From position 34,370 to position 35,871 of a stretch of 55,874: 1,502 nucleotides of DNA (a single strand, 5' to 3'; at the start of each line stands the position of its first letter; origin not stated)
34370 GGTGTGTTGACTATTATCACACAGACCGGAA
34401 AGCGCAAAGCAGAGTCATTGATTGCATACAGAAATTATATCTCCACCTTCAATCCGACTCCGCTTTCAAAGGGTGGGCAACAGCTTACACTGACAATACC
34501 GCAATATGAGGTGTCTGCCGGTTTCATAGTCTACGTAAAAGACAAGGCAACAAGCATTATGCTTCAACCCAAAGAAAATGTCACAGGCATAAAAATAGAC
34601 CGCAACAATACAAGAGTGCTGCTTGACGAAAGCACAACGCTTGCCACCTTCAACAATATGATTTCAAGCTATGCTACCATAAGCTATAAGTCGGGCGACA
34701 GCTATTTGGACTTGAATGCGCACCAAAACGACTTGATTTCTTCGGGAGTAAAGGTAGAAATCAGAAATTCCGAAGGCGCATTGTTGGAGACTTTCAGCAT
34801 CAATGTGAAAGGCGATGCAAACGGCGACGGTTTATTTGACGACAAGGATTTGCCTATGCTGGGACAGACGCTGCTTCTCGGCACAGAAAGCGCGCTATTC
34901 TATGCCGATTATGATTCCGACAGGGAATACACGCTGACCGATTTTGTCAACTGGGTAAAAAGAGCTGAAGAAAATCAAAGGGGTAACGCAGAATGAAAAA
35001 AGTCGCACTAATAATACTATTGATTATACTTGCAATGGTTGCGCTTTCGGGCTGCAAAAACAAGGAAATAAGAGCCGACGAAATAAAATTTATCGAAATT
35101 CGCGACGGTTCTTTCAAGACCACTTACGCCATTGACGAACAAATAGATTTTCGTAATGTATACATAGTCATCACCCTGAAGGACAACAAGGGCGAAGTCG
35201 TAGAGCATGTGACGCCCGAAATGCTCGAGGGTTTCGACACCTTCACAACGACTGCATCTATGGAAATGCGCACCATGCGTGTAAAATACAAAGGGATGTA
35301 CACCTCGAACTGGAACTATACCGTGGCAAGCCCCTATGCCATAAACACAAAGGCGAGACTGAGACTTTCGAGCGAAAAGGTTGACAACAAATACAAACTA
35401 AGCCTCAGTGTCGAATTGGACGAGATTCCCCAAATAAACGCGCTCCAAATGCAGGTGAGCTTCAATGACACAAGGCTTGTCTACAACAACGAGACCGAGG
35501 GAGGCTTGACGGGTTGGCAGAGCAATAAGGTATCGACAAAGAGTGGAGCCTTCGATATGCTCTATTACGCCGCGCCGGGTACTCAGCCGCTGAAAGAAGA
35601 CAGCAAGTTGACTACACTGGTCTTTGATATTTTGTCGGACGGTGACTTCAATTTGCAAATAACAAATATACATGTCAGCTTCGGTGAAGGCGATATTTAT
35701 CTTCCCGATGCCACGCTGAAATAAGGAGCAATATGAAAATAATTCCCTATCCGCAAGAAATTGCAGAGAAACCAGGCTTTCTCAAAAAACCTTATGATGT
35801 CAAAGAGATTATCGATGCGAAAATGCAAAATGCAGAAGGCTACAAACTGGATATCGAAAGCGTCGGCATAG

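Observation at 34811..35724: Translationally coupled dockerin-cohesin pair in which both partners are predicted lipoproteins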

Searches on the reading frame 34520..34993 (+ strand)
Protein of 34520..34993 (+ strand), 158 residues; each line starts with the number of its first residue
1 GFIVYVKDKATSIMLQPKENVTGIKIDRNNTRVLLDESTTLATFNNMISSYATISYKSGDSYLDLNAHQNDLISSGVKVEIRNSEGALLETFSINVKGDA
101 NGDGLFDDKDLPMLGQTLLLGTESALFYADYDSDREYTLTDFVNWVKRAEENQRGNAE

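Call 61: predict_structure(alignment_id=A4)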
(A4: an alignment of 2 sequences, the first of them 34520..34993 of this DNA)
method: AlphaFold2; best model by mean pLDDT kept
length: 158 residues; sequences in the alignment: 2
mean_pLDDT: 42.9   pTM: 0.33
mean pLDDT of the five models: 42.9, 34.8, 33.8, 33.7, 32.3
residues with pLDDT >= 90: 0; 70-90: 0; 50-70: 20; < 50: 138
segments of 3 or more residues with pLDDT < 50: 1-73, 75-78, 82-87, 89-93, 95-106, 121-144, 146-158
pLDDT, mean of each block of 10 residues (from residue 1): 32 40 39 40 39 33 39 49 47 47 49 54 46 45 46 42
secondary structure, 60 per line:
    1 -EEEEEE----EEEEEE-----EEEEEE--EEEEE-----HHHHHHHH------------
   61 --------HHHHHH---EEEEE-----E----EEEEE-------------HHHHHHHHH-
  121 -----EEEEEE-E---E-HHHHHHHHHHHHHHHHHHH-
elements in order: E2-7 E12-17 E23-28 E31-35 H41-48 H69-74 E78-82 E93-97 H111-119 E126-131 H139-157
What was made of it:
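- On Dockerin (Pfam PF00404): The AF2 model of the last 158 aa, built on a 2-sequence alignment, gave pLDDT 42.9 and is unusable (call 61).
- Tried and rejected: It gave pLDDT 42.9 and was unusable, so I did not run a fold search on it (call 61).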

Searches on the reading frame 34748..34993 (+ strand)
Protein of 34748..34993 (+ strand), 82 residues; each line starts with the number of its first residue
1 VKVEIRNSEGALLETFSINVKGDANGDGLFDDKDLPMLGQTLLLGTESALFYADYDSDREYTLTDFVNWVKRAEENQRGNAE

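Call 28: search_solved_structures(query=A2, max_evalue=10, show_alignments=4)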
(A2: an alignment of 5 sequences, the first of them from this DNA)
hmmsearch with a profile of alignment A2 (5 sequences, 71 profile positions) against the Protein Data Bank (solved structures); distinct sequences matched with E-value up to 10: 31.
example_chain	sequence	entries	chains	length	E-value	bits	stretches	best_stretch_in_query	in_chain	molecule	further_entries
2y3n_B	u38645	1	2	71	5e-05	26.5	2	7-30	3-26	CELLULOSOMAL FAMILY-48 PROCESSIVE GLYCOSIDE HYDROLASE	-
1ohz_B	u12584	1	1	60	0.00017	24.8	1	11-47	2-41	ENDO-1,4-BETA-XYLANASE Y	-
8x39_A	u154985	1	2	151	0.00025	24.3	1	5-54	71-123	Serine protease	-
8x3a_A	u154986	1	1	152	0.00026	24.2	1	5-54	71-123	Serine protease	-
2ccl_B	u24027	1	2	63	0.00032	24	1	10-46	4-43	ENDO-1,4-BETA-XYLANASE Y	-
4fl4_A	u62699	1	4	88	0.0051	20.1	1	11-32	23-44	Glycoside hydrolase family 9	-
3ul4_B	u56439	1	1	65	0.018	18.3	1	7-54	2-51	Cellulosome enzyme, dockerin type I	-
5lxv_B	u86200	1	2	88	0.14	15.5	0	36-58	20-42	Carbohydrate-binding protein WP_009985128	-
1daq_A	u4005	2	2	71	0.24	14.7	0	11-37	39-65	ENDOGLUCANASE SS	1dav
2mte_A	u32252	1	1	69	0.25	14.7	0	11-37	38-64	Cellulose 1,4-beta-cellobiosidase (reducing end) CelS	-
8zvk_A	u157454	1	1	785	0.25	14.7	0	11-36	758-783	AaBgIC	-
2yik_A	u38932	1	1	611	0.26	14.6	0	38-56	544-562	ENDOGLUCANASE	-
6kg9_A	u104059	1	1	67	0.27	14.6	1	9-60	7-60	And cellulose-binding endoglucanase family 9 CelL ortholog dockerin domain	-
4cj0_A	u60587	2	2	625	0.3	14.4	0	10-32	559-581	ENDOGLUCANASE D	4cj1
1clc_A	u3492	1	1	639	0.32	14.3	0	10-32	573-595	ENDOGLUCANASE CELD; EC: 3.2.1.4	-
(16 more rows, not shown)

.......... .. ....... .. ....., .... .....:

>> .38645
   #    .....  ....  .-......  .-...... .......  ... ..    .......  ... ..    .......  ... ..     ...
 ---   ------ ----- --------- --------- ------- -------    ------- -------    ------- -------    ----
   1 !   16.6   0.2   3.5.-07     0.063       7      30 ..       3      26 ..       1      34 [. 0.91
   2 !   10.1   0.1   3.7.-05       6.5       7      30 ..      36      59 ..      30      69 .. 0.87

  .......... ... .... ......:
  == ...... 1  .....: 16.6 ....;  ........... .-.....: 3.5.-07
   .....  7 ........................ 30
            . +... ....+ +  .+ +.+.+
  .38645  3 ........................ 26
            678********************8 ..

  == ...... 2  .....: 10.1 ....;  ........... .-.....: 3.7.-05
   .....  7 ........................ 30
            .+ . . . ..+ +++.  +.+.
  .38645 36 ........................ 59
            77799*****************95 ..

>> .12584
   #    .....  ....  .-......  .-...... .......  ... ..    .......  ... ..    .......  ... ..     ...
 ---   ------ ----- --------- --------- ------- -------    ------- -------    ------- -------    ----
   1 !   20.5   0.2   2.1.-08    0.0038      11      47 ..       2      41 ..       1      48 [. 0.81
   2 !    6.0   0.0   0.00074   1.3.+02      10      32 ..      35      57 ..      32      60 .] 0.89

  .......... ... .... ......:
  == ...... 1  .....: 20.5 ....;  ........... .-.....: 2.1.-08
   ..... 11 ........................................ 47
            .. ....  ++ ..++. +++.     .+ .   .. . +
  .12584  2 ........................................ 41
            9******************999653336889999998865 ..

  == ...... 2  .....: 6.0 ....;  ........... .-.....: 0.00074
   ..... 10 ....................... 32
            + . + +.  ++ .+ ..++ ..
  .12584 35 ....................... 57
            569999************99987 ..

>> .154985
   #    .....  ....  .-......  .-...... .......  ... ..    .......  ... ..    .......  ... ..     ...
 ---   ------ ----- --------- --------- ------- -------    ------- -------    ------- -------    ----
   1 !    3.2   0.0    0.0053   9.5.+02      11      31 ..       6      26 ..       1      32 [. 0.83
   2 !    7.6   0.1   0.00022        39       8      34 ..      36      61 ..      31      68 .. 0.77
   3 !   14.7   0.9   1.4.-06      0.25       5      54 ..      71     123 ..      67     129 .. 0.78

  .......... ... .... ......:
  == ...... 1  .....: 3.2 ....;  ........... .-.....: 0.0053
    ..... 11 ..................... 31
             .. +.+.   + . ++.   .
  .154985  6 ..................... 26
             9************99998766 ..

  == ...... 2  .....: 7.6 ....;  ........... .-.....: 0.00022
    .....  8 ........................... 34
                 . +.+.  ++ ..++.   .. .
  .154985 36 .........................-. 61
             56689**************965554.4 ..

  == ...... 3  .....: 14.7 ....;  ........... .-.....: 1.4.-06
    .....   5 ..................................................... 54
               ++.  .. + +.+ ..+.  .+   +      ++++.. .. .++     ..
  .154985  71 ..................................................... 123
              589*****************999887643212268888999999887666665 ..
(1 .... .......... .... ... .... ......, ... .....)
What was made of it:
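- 34811..34960 (+): Dockerin module (aa 2247-2296). Ca-binding loops lie at 34814-34849 and 34907-34942. Profile against PDB dockerins gives E 5e-5 (call 28).
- On Dockerin (Pfam PF00404): A 5-sequence profile hits solved dockerins at E 5e-5 (call 28).
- Checked: A profile of five orthologous C-termini hits solved dockerins first: 2y3n_B at E 5e-5 and 1ohz_B at E 1.7e-4 (call 28).
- The profile matches solved dockerins (call 28).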

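Call 37: find_homologous_proteins(query=A2, max_evalue=10)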
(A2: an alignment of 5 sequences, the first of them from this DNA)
Query A2 (5 sequences) (71 aa, profile of the alignment): 1 proteins with E <= 10 among 22 candidates.
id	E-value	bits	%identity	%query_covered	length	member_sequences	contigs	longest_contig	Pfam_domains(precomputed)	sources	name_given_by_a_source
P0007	7.7e-23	98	52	93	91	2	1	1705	PF00404.25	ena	-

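Call 38: find_encoding_contigs(protein=P0007, flank=5000, max_places=3)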
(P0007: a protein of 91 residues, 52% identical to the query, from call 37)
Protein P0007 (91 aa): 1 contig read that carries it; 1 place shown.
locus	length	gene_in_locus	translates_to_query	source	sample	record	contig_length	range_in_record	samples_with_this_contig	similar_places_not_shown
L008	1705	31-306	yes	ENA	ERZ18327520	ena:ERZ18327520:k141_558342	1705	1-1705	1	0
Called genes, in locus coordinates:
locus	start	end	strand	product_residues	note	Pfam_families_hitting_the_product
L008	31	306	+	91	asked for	PF00404:Dockerin_1 (weak)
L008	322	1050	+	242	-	-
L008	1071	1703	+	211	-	?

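Call 72: search_protein_families(library=pfam, proteins=[window:34748-34993:+], max_evalue=1)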
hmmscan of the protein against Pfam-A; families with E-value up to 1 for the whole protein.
seq(82 aa): 1 family
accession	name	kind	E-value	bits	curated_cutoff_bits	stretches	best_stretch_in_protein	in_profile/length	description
PF00404.24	Dockerin_1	-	0.00067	20.2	22.9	1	21-67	1-50/57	Dockerin type I domain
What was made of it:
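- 34811..34960 (+): Dockerin_1 is the top Pfam family for all 8 homologous C-termini, and 3 of them pass the cut-off (call 72).
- Pfam Dockerin_1 is the top family for all 8 homologous C-termini, and 3 pass the cut-off (call 72).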

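Call 79: find_homologous_proteins(query=A8, max_evalue=10)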
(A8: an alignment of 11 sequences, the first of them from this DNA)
Query A8 (11 sequences) (68 aa, profile of the alignment): 5 proteins with E <= 10 among 193 candidates.
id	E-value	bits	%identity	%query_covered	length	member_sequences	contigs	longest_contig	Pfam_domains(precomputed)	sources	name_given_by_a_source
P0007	3.0e-26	109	52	97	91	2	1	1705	PF00404.25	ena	-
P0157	2.2e-10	58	32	78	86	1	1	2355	PF00404.25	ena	-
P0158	8.8e-2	30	48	31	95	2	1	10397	-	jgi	jgi:hypothetical protein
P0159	1.9e-1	29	33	71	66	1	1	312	PF00404.25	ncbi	-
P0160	3.2e-1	29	34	71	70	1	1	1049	PF00404.25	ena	-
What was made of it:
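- Tried and rejected: Dockerin-profile searches of the 5.8-billion-protein collection returned almost nothing, with 1 and 5 hits that were mostly short fragments (calls 37, 79).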

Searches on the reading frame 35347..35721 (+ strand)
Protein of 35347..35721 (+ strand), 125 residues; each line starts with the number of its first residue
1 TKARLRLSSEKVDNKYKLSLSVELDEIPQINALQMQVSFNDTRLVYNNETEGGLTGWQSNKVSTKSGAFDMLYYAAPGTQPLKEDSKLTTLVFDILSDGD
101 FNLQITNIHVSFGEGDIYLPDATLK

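Call 75: search_solved_structures(query=A7, max_evalue=1, show_alignments=2)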
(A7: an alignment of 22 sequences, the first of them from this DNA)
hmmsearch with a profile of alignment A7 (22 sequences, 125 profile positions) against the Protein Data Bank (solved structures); distinct sequences matched with E-value up to 1: 9.
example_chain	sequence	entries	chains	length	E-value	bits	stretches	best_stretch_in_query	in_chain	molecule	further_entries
2jh2_A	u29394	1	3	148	2e-06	31.2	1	8-113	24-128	O-GLCNACASE NAGJ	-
2ozn_A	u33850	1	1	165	2.8e-06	30.8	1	8-113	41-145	O-GlcNAcase nagJ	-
2o4e_A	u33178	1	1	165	2.8e-06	30.7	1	8-113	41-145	O-GlcNAcase nagJ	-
2w1n_A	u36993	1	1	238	4.8e-06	30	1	8-113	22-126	O-GLCNACASE NAGJ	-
5nrm_A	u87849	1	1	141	0.00034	24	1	5-108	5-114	Endoglucanase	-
5nrk_A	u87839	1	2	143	0.00035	24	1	5-108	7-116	Endoglucanase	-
4uyp_A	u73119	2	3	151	0.0013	22.1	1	8-107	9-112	Cellulosomal scaffoldin anchoring protein C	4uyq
5lxv_A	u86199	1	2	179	0.0016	21.9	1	9-66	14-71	Scaffoldin C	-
4ums_A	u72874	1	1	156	0.2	15.1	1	11-100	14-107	CELLULOSOMAL ANCHORING SCAFFOLDIN B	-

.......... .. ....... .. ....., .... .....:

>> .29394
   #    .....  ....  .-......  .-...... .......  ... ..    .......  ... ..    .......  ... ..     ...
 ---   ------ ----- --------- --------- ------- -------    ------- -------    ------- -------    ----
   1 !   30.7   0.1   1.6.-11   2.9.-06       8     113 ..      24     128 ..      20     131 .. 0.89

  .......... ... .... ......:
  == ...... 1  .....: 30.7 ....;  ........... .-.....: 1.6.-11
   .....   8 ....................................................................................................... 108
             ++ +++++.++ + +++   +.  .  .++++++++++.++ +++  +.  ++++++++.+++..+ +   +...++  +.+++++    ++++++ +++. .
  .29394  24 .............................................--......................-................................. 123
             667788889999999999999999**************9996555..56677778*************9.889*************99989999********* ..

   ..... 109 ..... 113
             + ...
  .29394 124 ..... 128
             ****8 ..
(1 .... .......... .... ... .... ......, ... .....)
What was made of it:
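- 35347..35721 (+): Cohesin module (aa 119-243). The family profile hits only cohesins in the PDB, with the best at E 2e-6, C. perfringens NagJ (call 75).
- On Cohesin (Pfam PF00963): The family profile hits only cohesins in the PDB (call 75).
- Tried and rejected: Only the family profile reached cohesins (call 75).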
